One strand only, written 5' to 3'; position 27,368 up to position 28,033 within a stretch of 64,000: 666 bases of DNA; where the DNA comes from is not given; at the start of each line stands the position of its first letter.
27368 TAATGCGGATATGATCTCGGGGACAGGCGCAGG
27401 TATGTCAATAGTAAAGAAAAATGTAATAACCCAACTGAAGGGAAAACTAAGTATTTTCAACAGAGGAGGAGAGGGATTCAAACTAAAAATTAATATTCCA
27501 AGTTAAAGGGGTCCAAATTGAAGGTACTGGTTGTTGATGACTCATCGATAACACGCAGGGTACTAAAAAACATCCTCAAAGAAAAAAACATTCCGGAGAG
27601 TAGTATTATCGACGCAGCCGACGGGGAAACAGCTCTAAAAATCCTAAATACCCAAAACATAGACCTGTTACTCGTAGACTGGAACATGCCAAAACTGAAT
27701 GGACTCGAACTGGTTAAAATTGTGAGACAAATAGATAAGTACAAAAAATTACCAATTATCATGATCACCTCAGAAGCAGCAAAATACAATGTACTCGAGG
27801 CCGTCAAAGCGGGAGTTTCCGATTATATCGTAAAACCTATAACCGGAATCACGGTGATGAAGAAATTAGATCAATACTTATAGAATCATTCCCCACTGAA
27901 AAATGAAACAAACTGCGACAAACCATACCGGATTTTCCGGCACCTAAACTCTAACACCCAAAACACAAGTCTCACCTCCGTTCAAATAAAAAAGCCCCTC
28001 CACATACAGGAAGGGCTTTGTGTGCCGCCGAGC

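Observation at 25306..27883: Atypical chemosensory-like phosphorelay: a membrane-anchored CheA-type kinase (Hpt + P4) without a CheW-like domain, preceded by a hemerythrin-like protein and followed by CheY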

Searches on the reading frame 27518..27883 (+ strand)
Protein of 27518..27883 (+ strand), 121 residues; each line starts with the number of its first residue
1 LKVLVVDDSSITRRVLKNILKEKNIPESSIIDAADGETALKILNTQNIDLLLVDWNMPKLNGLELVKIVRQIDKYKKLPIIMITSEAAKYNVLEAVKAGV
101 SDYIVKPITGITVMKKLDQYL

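Call 3: search_protein_families(library=pfam, proteins=[window:27518-27883:+], max_evalue=1)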
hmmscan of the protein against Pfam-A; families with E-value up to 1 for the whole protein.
window:27518-27883:+ (121 aa): 4 families
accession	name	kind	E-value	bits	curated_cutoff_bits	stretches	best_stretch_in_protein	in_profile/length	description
PF00072.30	Response_reg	-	8.9e-27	93.9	30.2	1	3-116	1-109/111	Response regulator receiver domain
PF20274.4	cREC_REC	-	0.058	14.5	27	1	5-86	4-74/88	Cyclic-phosphate processing Receiver domain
PF19192.6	Response_reg_2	-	0.066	13.8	27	1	45-102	84-147/180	Response receiver domain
PF00248.27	Aldo_ket_red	-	0.12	11.9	24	1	37-74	92-126/291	Aldo/keto reductase family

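Call 4: search_protein_families(library=ncbifam, proteins=[window:27518-27883:+], max_evalue=1)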
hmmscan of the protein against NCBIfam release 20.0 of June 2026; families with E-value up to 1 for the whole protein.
window:27518-27883:+ (121 aa): 105 families (the best 25 are shown)
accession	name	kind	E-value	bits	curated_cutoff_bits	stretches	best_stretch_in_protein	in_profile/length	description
NF007901.0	PRK10610.1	equivalog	1.3e-30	106.1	189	1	1-119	6-122/129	chemotaxis response regulator CheY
TIGR02154.1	PhoB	equivalog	5e-21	75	296.2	1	2-114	4-113/226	phosphate regulon transcriptional regulator PhoB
NF001965.0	PRK00742.1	subfamily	2.2e-20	73.2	293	1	1-112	4-113/357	chemotaxis-specific protein-glutamate methyltransferase CheB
NF047654.1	DiguCycDgcRLepto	equivalog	4.6e-19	68.4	500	1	2-115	4-114/295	diguanylate cyclase DgcR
NF007969.0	PRK10693.1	equivalog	8.9e-19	67.7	329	1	2-116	9-118/337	two-component system response regulator RssB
NF007135.0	PRK09581.1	equivalog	3e-18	65.9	474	1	2-116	4-115/457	PleD family two-component system response regulator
NF041367.1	CheY_Halo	equivalog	4.9e-18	65.6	200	1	3-119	1-112/114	chemotaxis protein CheY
NF008099.0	PRK10841.1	equivalog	8.1e-18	63.6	920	1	1-120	825-939/949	two-component system sensor histidine kinase RcsC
NF041733.1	resp_reg_CseB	equivalog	1.2e-17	64.1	350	1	2-114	2-108/228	two-component system response regulator CseB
NF041734.1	resp_reg_RppA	equivalog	1.5e-17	63.7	250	1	1-111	1-108/229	two-component system response regulator RppA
NF045944.1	ResRegRpaBCyano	equivalog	4.2e-17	62.3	330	1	4-109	1-100/229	response regulator transcription factor RpaB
NF045505.1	RR_RssB_Pseudo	equivalog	5.4e-17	61.9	700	1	2-115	7-115/394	two-component system response regulator RssB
NF011874.0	PRK15347.1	equivalog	5.6e-17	61.1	852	1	1-118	691-807/921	two component system sensor kinase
NF008469.0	PRK11361.1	equivalog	8e-17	61.1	714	1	2-108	6-107/461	acetoacetate metabolism transcriptional regulator AtoC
NF033120.0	vanR_FM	exception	1.5e-16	60.8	460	1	3-117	6-114/231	vancomycin resistance response regulator transcription factor, VanR-F/VanR-M family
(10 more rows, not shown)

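Call 42: search_solved_structures(query=window:27518-27883:+, max_evalue=1e-10, show_alignments=1)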
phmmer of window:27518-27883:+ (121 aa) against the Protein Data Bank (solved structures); distinct sequences matched with E-value up to 1e-10: 102 (the best 60 are shown).
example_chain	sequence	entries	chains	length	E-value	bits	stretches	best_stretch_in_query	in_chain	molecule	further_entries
4hns_A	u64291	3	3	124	4.9e-29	104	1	1-119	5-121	Chemotaxis protein CheY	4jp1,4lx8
3to5_A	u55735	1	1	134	6.4e-29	103.6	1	1-119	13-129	CheY homolog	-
4hnq_A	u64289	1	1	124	9.5e-29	103.1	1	1-119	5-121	Chemotaxis protein CheY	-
3h1g_A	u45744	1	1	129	1.6e-27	99.1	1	1-118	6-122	Chemotaxis protein cheY homolog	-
3gwg_A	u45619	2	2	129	1.7e-27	99.1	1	1-118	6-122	Chemotaxis protein cheY homolog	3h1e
2chy_A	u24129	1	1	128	1.4e-26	96.1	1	1-119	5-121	CHEY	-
2che_A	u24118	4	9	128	2e-26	95.6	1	1-119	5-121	CHEY | Chemotaxis protein cheY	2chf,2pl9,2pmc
3h1f_A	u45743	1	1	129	2e-26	95.6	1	1-118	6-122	Chemotaxis protein cheY homolog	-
2fka_A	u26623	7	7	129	2.1e-26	95.6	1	1-119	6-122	Chemotaxis protein cheY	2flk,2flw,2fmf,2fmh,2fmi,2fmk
3olx_A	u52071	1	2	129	2.1e-26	95.6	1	1-119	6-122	Chemotaxis protein CheY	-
1ab5_A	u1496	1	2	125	3.6e-26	94.8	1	1-119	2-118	CHEY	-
1d4z_A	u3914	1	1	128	3.9e-26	94.7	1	1-119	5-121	CHEMOTAXIS PROTEIN CHEY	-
1a0o_A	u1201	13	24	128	5.4e-26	94.2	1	1-119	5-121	CHEY | CHEMOTAXIS CHEY PROTEIN | CHEMOTAXIS PROTEIN CHEY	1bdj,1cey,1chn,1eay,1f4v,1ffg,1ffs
1jbe_A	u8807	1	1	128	5.6e-26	94.2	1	1-119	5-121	Chemotaxis protein CheY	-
1djm_A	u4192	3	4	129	5.6e-26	94.2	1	1-119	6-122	CHEMOTAXIS PROTEIN Y | Chemotaxis protein cheY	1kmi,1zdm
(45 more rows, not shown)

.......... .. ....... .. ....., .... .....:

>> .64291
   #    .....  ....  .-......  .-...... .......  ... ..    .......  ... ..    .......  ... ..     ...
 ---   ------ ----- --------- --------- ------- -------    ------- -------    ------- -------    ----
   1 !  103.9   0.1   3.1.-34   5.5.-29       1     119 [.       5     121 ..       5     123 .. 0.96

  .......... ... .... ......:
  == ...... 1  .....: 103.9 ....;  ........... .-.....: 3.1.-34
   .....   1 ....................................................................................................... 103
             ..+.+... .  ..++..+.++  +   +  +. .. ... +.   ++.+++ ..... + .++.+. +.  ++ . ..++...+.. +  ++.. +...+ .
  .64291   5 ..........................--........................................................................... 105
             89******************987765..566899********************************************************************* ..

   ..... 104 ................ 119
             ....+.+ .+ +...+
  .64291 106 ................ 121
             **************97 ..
